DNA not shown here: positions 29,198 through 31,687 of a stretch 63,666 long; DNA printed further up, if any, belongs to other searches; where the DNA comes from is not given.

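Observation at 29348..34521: Three-gene TerB-N/TerB-C + DUF2791-type ATPase + Lhr-like DExH helicase operon (Shango-type architecture) at the window centre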

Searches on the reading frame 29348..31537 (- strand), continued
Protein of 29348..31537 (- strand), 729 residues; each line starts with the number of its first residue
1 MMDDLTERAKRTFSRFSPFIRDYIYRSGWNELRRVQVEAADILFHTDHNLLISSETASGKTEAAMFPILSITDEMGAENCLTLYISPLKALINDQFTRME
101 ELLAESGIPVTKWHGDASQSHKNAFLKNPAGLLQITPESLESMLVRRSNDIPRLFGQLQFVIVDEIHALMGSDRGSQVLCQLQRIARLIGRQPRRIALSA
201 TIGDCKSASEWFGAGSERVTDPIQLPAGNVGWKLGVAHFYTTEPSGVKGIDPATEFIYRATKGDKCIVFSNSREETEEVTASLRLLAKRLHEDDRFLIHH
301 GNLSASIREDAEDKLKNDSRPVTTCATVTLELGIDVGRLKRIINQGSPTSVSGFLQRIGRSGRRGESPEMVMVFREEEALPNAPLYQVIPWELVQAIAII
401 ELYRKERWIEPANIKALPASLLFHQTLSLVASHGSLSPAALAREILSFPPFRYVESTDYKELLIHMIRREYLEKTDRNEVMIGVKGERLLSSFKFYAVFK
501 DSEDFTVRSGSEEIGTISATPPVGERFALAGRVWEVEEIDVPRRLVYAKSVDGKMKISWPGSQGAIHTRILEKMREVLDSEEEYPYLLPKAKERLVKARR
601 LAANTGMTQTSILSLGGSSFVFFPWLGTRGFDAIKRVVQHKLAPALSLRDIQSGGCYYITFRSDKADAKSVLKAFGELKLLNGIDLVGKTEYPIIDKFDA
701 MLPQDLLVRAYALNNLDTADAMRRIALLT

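Call 64: find_homologous_proteins(query=window:29348-31537:-, max_evalue=1e-30)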
Query window:29348-31537:- (729 aa): 7997 proteins with E <= 1e-30 among 8000 candidates; the best 120 are listed.
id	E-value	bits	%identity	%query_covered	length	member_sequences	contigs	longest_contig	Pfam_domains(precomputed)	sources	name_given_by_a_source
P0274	0.0e+0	1632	100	100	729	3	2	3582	PF00270.36,PF00271.38,PF04851.22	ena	-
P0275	0.0e+0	1313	79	100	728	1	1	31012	PF00270.36,PF00271.38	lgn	-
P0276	0.0e+0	1287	77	100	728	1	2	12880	PF00270.36,PF00271.38,PF04851.22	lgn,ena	-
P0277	0.0e+0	1144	68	100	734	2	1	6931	PF00270.36,PF00271.38,PF04851.22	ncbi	-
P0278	0.0e+0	1140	68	100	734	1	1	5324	PF00270.36,PF00271.38,PF04851.22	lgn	-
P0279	0.0e+0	1140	68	100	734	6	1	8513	PF00270.36,PF00271.38,PF04851.22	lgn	-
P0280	0.0e+0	1136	67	100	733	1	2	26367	PF00270.36,PF00271.38,PF04851.22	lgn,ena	-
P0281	0.0e+0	1135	67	100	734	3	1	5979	PF00270.36,PF00271.38,PF04851.22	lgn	-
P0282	0.0e+0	1126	66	100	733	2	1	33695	PF00270.36,PF00271.38,PF04851.22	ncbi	-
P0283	0.0e+0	1123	66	100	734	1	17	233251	PF00270.36,PF00271.38,PF04851.22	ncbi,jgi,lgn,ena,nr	ncbi:MAG: DEAD/DEAH box helicase [Ruminococcaceae bacterium]|nr:DEAD/DEAH box helicase [Oscillospira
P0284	0.0e+0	1116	67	100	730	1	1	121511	PF00270.36,PF00271.38,PF04851.22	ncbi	-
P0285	0.0e+0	1099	66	100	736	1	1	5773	PF00270.36,PF00271.38,PF04851.22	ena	-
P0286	0.0e+0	1095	67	98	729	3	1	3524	PF00270.36,PF00271.38,PF04851.22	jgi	-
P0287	0.0e+0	1095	66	100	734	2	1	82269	PF00270.36,PF00271.38,PF04851.22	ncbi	-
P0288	0.0e+0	1094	65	100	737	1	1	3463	PF00270.36,PF00271.38,PF04851.22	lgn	-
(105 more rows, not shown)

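Call 83: predict_structure(alignment_id=A4)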
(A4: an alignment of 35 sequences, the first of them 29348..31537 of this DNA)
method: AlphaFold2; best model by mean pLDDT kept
length: 729 residues; sequences in the alignment: 35
mean_pLDDT: 85.3   pTM: 0.84
mean pLDDT of the five models: 85.3, 83.6, 82.8, 82.3, 76.8
residues with pLDDT >= 90: 337; 70-90: 317; 50-70: 55; < 50: 20
segments of 3 or more residues with pLDDT < 50: 329-333, 361-364, 557-563
pLDDT, mean of each block of 10 residues (from residue 1): 74 92 85 88 95 72 92 91 79 62 86 79 91 90 93 95 86 91 95 90 86 93 74 86 77 90 88 81 90 89 75 80 76 60 82 76 63 84 84 93 89 88 97 95 95 94 97 94 94 76 71 74 77 85 81 58 73 96 94 94 90 90 92 91 91 85 90 89 82 81 92 92 90
secondary structure, 60 per line:
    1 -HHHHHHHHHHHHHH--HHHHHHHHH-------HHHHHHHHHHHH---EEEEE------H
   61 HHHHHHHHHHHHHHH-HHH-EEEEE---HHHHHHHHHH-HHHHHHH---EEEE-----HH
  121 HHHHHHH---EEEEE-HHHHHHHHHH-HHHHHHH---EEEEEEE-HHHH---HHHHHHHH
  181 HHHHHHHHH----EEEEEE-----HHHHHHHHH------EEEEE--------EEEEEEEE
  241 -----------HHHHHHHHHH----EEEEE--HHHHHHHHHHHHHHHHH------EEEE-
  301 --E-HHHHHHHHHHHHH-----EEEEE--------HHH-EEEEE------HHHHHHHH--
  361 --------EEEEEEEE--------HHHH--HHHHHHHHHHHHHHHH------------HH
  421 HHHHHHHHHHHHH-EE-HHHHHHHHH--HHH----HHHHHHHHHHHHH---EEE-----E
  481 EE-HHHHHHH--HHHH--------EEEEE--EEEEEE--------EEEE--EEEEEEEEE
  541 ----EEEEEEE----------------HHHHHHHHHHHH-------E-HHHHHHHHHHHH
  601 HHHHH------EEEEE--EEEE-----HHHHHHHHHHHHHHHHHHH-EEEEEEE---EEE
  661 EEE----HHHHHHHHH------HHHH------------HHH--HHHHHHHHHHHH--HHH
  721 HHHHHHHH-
elements in order (helices of 4 or more, strands of 3 or more residues): H2-15 H18-26 H34-45 E49-53 H60-75 E81-85 H89-98 H100-106 E110-113 H119-127 E131-135 H137-146 H148-154 E158-164 H166-169 H173-189 E194-199 H205-213 E220-224 E233-240 H252-261 E266-270 H273-289 E296-299 H305-317 E323-327 E340-344 H351-358 E369-376 H385-388 H391-406 H419-433 H438-446 H456-468 E472-474 E480-482 H484-490 H493-496 E505-509 E512-517 E526-529 E532-540 E545-551 H568-579 H589-605 E612-616 E619-622 H628-646 E648-654 E658-663 H668-676 H683-686 H704-715 H718-728

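Call 85: fold_search(model_id=the predicted structure, library=pdb)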
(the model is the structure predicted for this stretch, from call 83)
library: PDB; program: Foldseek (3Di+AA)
matches with E <= 10: 1720; with E <= 0.001: 731
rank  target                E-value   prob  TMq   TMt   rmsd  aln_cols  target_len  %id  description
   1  5v9x_A                2.6e-28  1.00  0.71  0.68   8.0       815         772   20  Structure of Mycobacterium smegmatis helicase Lhr bound to ssDNA and AMP-PNP (released 2017-12-06)
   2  6znp_B                1.5e-22  1.00  0.57  0.59   9.7       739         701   18  Crystal Structure of DUF1998 helicase MrfA bound to DNA (released 2020-11-25)
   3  6znp_A                1.8e-22  1.00  0.58  0.57  10.4       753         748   18  Crystal Structure of DUF1998 helicase MrfA bound to DNA (released 2020-11-25)
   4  6znq_B                1.2e-21  1.00  0.58  0.59   9.9       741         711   18  Crystal Structure of DUF1998 helicase MrfA bound to DNA and AMPPNP (released 2020-11-25)
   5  6qv4                  5.7e-17  1.00  0.44  0.21   7.1       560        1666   18  Crystal structure of the Ski2 RNA-helicase Brr2 from Chaetomium thermophilum bound to ATP-gamma-S (released 2020-01-15)
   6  7bdk_B                6.6e-17  1.00  0.47  0.22   7.8       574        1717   15  Human Brr2 Helicase Region in complex with C-tail deleted Jab1 and ADP (released 2021-06-09)
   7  2zj8                  1.0e-16  1.00  0.47  0.49   5.6       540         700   21  Archaeal DNA helicase Hjm apo state in form 2 (released 2009-02-10)
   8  6qws                  1.2e-16  1.00  0.45  0.21   6.6       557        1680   18  Crystal structure of the Ski2 RNA-helicase Brr2 from Chaetomium thermophilum in the apo state (released 2020-01-15)
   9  7os1_B                1.9e-16  1.00  0.47  0.22   6.4       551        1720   16  Cryo-EM structure of Brr2 in complex with Fbp21 (released 2022-02-23)
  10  5urm_B                2.3e-16  1.00  0.45  0.21   6.6       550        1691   17  Crystal structure of human BRR2 in complex with T-1206548 (released 2017-07-19)
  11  2va8_B                2.4e-16  1.00  0.47  0.49   5.7       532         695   20  DNA Repair Helicase Hel308 (released 2008-01-15)
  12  8bcb_B                4.1e-16  1.00  0.42  0.20  21.8       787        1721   13  Human Brr2 Helicase Region in complex with C-tail deleted Jab1 and compound 34 (released 2023-03-08)
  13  8h6k_5D               4.3e-16  1.00  0.48  0.22   7.0       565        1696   16  Cryo-EM structure of human exon-defined spliceosome in the mature B state. (released 2024-05-01)
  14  2zj5                  4.8e-16  1.00  0.46  0.49   6.0       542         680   20  Archaeal DNA helicase Hjm complexed with ADP in form 1 (released 2009-02-10)
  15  3jcr_C                5.0e-16  1.00  0.46  0.19   6.5       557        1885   16  3D structure determination of the human*U4/U6.U5* tri-snRNP complex (released 2016-03-09)
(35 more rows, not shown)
